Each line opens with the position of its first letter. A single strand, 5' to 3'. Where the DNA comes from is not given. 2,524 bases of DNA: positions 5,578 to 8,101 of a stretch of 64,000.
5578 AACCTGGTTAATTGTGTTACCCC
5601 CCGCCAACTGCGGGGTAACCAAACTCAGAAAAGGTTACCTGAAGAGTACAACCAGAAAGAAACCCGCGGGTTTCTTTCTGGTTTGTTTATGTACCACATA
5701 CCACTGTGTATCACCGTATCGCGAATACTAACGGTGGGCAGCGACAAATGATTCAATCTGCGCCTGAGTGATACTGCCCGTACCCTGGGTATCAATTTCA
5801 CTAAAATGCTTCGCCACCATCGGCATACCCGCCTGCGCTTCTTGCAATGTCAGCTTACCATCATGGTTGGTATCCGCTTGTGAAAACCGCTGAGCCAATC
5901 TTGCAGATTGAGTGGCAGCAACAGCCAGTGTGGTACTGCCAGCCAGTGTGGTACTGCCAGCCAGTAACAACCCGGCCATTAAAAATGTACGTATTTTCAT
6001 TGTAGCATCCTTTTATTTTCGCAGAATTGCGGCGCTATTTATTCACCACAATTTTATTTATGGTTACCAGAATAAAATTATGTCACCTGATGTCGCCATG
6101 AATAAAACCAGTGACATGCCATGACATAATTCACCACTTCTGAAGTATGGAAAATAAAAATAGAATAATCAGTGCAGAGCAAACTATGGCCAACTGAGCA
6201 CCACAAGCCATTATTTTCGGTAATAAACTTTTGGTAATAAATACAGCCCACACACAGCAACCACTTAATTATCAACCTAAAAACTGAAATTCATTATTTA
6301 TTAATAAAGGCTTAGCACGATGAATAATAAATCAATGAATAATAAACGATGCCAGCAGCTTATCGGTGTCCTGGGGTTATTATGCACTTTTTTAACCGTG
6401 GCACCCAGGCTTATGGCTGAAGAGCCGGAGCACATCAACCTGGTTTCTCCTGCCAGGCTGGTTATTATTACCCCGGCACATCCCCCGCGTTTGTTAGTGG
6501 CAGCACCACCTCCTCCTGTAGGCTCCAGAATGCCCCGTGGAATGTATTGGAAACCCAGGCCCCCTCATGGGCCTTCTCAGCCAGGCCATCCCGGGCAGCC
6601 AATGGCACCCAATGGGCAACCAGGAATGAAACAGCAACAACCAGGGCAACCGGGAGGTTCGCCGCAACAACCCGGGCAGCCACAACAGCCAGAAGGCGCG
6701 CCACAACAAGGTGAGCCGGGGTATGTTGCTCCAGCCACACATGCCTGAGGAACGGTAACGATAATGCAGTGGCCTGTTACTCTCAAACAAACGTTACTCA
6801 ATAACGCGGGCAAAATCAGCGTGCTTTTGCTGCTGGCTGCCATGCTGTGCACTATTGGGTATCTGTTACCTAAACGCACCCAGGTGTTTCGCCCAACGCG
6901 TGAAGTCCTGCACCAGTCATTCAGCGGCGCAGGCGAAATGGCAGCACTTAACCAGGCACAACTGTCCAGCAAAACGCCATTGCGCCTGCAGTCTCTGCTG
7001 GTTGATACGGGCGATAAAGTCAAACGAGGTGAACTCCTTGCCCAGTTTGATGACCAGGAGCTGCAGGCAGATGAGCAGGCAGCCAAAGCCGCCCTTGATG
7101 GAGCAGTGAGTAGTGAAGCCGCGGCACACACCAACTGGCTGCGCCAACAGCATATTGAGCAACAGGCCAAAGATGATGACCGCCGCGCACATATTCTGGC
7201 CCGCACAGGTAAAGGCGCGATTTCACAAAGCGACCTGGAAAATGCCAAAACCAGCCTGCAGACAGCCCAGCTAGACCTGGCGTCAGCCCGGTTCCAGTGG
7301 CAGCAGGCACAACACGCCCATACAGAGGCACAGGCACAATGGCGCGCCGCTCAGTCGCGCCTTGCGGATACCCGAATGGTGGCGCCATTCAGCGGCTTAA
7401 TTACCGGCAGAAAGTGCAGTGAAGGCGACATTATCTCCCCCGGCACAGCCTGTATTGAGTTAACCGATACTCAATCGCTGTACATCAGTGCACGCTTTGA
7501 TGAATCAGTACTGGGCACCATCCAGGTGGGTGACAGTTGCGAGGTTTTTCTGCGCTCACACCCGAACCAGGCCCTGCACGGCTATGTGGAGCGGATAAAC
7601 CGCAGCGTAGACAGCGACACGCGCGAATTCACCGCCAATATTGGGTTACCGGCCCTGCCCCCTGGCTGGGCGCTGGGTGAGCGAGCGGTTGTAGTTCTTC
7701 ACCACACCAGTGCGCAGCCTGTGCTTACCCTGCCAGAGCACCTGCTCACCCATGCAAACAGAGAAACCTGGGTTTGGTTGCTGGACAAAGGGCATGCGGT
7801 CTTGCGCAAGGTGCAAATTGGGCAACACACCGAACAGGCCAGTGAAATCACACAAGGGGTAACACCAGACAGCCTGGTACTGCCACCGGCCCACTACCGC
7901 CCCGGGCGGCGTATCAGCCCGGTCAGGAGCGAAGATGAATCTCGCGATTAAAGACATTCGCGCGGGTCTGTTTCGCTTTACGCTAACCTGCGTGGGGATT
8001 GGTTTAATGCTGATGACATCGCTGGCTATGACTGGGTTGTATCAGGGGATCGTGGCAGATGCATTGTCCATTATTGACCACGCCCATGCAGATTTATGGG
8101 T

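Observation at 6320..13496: Secreted Pro/Gln-rich protein as first gene of a DevBCA-like tripartite ABC efflux operon, convergent with a two-component system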

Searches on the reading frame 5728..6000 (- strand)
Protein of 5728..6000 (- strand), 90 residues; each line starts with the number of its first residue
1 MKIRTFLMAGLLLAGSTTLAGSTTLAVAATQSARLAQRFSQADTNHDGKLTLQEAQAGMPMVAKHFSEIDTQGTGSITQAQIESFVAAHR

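Call 3: search_protein_families(library=pfam, proteins=[window:5728-6000:-], max_evalue=0.01)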
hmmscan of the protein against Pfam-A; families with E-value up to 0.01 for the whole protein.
window:5728-6000:- (90 aa): 4 families
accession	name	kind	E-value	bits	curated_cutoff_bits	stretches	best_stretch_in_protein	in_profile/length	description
PF13405.12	EF-hand_6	-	1.4e-08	34.2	25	1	35-59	2-26/30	EF-hand domain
PF13499.12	EF-hand_7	-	3e-07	31.1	30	1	34-54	3-23/67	EF-hand domain pair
PF00036.39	EF-hand_1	-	6.3e-07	29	25.4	1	37-59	4-26/29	EF hand domain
PF13202.12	EF-hand_5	-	3.6e-05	23.5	25.9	1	37-54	3-20/25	EF hand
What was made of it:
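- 5728..6000 (-): Small secreted EF-hand protein (90 aa). It is the conserved small-protein member of the module and is transcribed divergently from the pump operon. Pfam EF-hand_6/1/7 (call 3).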

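Call 4: search_protein_families(library=ncbifam, proteins=[window:5728-6000:-], max_evalue=0.01)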
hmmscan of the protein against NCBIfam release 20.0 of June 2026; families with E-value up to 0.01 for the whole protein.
window:5728-6000:- (90 aa): 2 families
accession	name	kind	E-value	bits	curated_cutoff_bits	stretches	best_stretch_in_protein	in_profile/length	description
NF041410.1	XopAW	subfamily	1.3e-05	25.1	120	1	31-84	61-127/235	XopAW family type III secretion system calcium-binding effector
NF053806.1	lanmdlnLanM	equivalog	0.0019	18.3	135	1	22-85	13-73/132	lanmodulin LanM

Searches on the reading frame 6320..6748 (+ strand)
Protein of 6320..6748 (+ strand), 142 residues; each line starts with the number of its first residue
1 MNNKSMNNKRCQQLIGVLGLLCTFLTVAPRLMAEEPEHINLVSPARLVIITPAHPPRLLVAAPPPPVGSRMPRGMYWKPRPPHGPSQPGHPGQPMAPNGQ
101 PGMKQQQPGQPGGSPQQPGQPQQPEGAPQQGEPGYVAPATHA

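Call 3: search_protein_families(library=pfam, proteins=[window:6320-6748:+], max_evalue=0.01)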
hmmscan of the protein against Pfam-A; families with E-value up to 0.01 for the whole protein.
window:6320-6748:+ (142 aa): 0 families

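Call 4: search_protein_families(library=ncbifam, proteins=[window:6320-6748:+], max_evalue=0.01)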
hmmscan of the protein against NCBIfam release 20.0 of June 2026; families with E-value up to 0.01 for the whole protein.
window:6320-6748:+ (142 aa): 0 families

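Call 6: find_homologous_proteins(query=window:6320-6745:+, max_evalue=0.01)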
Query window:6320-6745:+ (142 aa): 2 proteins with E <= 0.01 among 126 candidates.
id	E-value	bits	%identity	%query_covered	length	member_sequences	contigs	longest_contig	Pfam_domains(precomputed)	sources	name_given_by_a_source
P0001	6.7e-86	304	99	100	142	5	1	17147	-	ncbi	-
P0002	3.4e-45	172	65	100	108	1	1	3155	-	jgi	jgi:hypothetical protein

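Call 8: find_encoding_contigs(protein=P0002, flank=10000)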
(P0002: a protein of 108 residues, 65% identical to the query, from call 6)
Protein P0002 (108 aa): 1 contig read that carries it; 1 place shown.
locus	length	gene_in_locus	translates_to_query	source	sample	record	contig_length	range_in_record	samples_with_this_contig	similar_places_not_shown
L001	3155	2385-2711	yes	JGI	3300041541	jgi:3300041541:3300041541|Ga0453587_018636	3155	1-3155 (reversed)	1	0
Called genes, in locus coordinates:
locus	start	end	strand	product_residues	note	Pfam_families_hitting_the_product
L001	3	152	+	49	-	?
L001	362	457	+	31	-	-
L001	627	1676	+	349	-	PF04069:OpuAC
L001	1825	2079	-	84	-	PF13499:EF-hand_7 (faint), PF00036:EF-hand_1 (faint), PF13405:EF-hand_6 (faint)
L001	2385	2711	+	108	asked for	-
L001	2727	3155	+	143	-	?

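Call 9: find_encoding_contigs(protein=P0001, flank=10000)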
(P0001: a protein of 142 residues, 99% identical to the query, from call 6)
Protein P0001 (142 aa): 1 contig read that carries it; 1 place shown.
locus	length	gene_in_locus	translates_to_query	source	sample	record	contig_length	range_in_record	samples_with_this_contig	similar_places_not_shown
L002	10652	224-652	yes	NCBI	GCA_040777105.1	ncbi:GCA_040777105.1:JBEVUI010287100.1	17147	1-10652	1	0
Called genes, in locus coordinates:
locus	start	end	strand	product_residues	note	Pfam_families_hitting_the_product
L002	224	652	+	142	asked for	-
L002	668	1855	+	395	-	PF25917:BSH_RND, PF25973:BSH_CzcB (weak), PF25989:YknX_C (weak)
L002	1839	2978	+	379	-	PF12704:MacB_PCD, PF02687:FtsX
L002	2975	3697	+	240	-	PF02463:SMC_N, PF00005:ABC_tran, PF13304:AAA_21 (faint)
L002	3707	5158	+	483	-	PF02321:OEP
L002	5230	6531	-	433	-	PF00672:HAMP, PF00512:HisKA (weak), PF02518:HATPase_c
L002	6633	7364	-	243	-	PF00072:Response_reg, PF00486:Trans_reg_C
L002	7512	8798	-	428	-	PF04389:Peptidase_M28 (weak), PF01546:Peptidase_M20, PF07687:M20_dimer (weak)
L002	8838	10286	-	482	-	PF07969:Amidohydro_3 (faint), PF01979:Amidohydro_1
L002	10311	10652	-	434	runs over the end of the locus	PF01180:DHO_dh, PF01207:Dus (weak), PF12837:Fer4_6 (faint), PF17179:Fer4_22 (faint), PF00037:Fer4 (faint), PF12797:Fer4_2 (faint), PF14697:Fer4_21, PF12838:Fer4_7, +1 more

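Call 23: search_protein_representatives(protein=window:6320-6745:+)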
Query: 142 residues. Proteins with E-value up to 0.001 (for the whole library): 2; up to 1e-10: 1; up to 1e-30: 1. The best 2 are listed.
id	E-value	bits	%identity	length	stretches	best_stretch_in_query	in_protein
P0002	1.1e-45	171.7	84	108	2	1-95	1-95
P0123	2.2e-04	37.5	31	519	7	11-49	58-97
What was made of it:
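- Orphan status: there are only Mangrovibacter hits among 5.8e9 clustered proteins (call 6) and 1.84e9 representatives (call 23).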

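Call 36: search_solved_structures(query=window:6320-6745:+, max_evalue=1)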
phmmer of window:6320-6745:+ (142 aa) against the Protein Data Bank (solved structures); distinct sequences matched with E-value up to 1: 0.

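Call 50: predict_structure(alignment_id=A3)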
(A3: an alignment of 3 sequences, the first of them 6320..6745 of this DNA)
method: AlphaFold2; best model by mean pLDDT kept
length: 142 residues; sequences in the alignment: 3
mean_pLDDT: 54.4   pTM: 0.19
mean pLDDT of the five models: 54.4, 52.2, 51.2, 47.8, 45.6
residues with pLDDT >= 90: 0; 70-90: 14; 50-70: 70; < 50: 58
segments of 3 or more residues with pLDDT < 50: 30-36, 38-52, 102-107, 109-123, 126-128
pLDDT, mean of each block of 10 residues (from residue 1): 60 81 63 47 44 53 57 61 58 50 46 43 48 53 44
secondary structure, 60 per line:
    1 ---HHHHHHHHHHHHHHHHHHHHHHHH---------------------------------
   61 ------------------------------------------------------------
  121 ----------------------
elements in order: H4-27
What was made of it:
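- Checked: AF2 assigns no secondary structure beyond the signal peptide, with mean pLDDT 54 from a 3-sequence alignment (call 50).
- Disorder: AF2 shows only the signal-peptide helix (call 50).
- Tried and rejected: AF2 gave only the signal-peptide helix, so no fold search was worth running (call 50).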

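Call 51: list_cluster_members(proteins=[window:6320-6745:+, P0001, L006:6362-6811:+, L006:6407-6811:+])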
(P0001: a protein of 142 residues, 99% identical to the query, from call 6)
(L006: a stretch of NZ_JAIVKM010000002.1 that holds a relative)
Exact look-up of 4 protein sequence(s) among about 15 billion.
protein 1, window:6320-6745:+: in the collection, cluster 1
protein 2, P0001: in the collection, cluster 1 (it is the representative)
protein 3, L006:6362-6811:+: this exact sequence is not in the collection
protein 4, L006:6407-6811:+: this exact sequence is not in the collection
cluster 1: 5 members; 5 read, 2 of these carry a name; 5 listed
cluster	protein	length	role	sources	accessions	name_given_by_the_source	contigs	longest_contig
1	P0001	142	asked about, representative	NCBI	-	-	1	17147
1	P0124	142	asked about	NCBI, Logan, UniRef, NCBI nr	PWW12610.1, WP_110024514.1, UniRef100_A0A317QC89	hypothetical protein [Mangrovibacter plantisponsor] | Uncharacterized protein n=1 Tax=Mangrovibacter plantisponsor TaxID=451513 ...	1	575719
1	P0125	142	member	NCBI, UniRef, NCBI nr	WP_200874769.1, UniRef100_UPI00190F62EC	hypothetical protein [Mangrovibacter sp. MFB070] | hypothetical protein n=1 Tax=Mangrovibacter sp. MFB070 TaxID=1224318 RepID=UPI00190F62EC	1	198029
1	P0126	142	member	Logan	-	-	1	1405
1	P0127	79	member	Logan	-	-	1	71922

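Call 59: find_encoding_contigs(protein=P0127, flank=3000, max_places=2)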
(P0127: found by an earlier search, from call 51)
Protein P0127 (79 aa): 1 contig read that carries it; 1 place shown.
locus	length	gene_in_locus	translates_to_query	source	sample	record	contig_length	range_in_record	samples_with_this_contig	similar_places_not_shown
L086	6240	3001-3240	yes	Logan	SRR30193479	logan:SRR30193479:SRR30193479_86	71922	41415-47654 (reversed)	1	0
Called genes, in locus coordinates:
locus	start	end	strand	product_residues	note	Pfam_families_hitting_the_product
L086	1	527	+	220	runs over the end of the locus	PF00923:TAL_FSA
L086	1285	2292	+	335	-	PF04069:OpuAC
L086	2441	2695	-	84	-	PF13499:EF-hand_7 (faint), PF00036:EF-hand_1 (faint), PF13405:EF-hand_6 (faint)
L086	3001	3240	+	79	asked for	-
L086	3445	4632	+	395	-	PF25917:BSH_RND, PF25973:BSH_CzcB (weak), PF25989:YknX_C (faint)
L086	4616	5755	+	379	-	PF12704:MacB_PCD, PF02687:FtsX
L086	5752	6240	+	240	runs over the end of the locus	PF02463:SMC_N, PF00005:ABC_tran, PF13304:AAA_21 (faint)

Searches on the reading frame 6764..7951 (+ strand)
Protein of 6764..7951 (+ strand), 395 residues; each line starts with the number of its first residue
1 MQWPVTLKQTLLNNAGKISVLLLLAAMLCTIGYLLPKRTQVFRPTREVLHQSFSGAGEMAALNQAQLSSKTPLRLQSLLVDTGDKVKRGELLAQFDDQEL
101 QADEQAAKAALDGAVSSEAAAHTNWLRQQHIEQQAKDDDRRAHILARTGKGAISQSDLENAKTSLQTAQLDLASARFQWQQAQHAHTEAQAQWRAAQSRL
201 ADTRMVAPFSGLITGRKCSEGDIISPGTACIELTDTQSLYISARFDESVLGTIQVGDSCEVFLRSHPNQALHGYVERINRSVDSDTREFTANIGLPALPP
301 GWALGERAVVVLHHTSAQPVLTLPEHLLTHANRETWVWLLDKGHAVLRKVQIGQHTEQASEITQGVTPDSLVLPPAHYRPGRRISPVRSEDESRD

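Call 3: search_protein_families(library=pfam, proteins=[window:6764-7951:+], max_evalue=0.01)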
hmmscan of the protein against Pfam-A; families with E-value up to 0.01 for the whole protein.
window:6764-7951:+ (395 aa): 2 families
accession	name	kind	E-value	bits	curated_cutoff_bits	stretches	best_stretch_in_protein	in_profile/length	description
PF16576.10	HlyD_D23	-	2.1e-18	66.8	30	1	64-293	19-199/214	Barrel-sandwich domain of CusB or HlyD membrane-fusion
PF13437.12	HlyD_3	-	3.1e-10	41.2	22.2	1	206-297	3-95/106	HlyD family secretion protein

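Call 4: search_protein_families(library=ncbifam, proteins=[window:6764-7951:+], max_evalue=0.01)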
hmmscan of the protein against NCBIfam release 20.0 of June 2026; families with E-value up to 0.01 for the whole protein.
window:6764-7951:+ (395 aa): 21 families
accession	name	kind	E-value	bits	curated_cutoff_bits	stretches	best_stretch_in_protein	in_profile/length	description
TIGR01730.1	RND_mfp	subfamily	1.1e-46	159.3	94.9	2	168-369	100-302/322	efflux RND transporter periplasmic adaptor subunit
TIGR00999.1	8a0102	subfamily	5e-26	91.4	319.3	1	83-368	1-258/271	CzcB/NccB family metal efflux transporter periplasmic adaptor subunit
NF007785.0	PRK10476.1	equivalog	2.1e-24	86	376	1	63-289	47-295/347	multidrug transporter subunit MdtN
TIGR00998.1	8a0101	subfamily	1.3e-23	83.5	390.8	1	63-281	41-284/334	EmrA/EmrK family multidrug efflux transporter periplasmic adaptor subunit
NF002939.0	PRK03598.1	equivalog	1.9e-21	76.6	393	1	64-278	44-280/332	secretion protein HlyD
NF008606.0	PRK11578.1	equivalog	2.7e-16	59.7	342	1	34-368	30-356/371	macrolide transporter subunit MacA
NF011715.0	PRK15136.1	equivalog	3.7e-15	55.5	563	1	61-261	58-274/390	multidrug efflux MFS transporter periplasmic adaptor subunit EmrA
TIGR01843.1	type_I_hlyD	subfamily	7.1e-15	54.9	208.65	2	127-288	194-361/422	HlyD family type I secretion periplasmic adaptor subunit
TIGR02971.1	heterocyst_DevB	subfamily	1.4e-11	44.4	129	2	69-164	21-119/327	ABC exporter membrane fusion protein, DevB family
NF007850.1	PRK10559.1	equivalog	1.9e-11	43.7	400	1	118-284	82-228/303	p-hydroxybenzoic acid efflux pump subunit AaeA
TIGR03794.1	NHLM_micro_HlyD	equivalog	2.4e-07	30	156.2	2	65-188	59-185/421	NHLP bacteriocin system secretion protein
NF008589.1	PRK11556.1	equivalog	1.3e-06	27.6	391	1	44-229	64-219/392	MdtA/MuxA family multidrug efflux RND transporter periplasmic adaptor subunit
NF045904.1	RND-peri-MexE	equivalog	1.1e-05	24.6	714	0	172-247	140-217/390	multidrug efflux RND transporter periplasmic adaptor subunit MexE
NF007362.0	PRK09859.1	equivalog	5.2e-05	22.5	738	1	82-175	79-156/385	multidrug transporter subunit MdtE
NF007303.0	PRK09783.1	subfamily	0.00011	20.7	390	1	202-367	212-379/414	copper/silver efflux system membrane fusion protein CusB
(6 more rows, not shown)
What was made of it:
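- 6764..7951 (+): Membrane-fusion (periplasmic adaptor) protein, 395 aa, with an N-terminal membrane anchor. TIGR01730 scores 159 bits against a cut-off of 94.9 (calls 3, 4).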
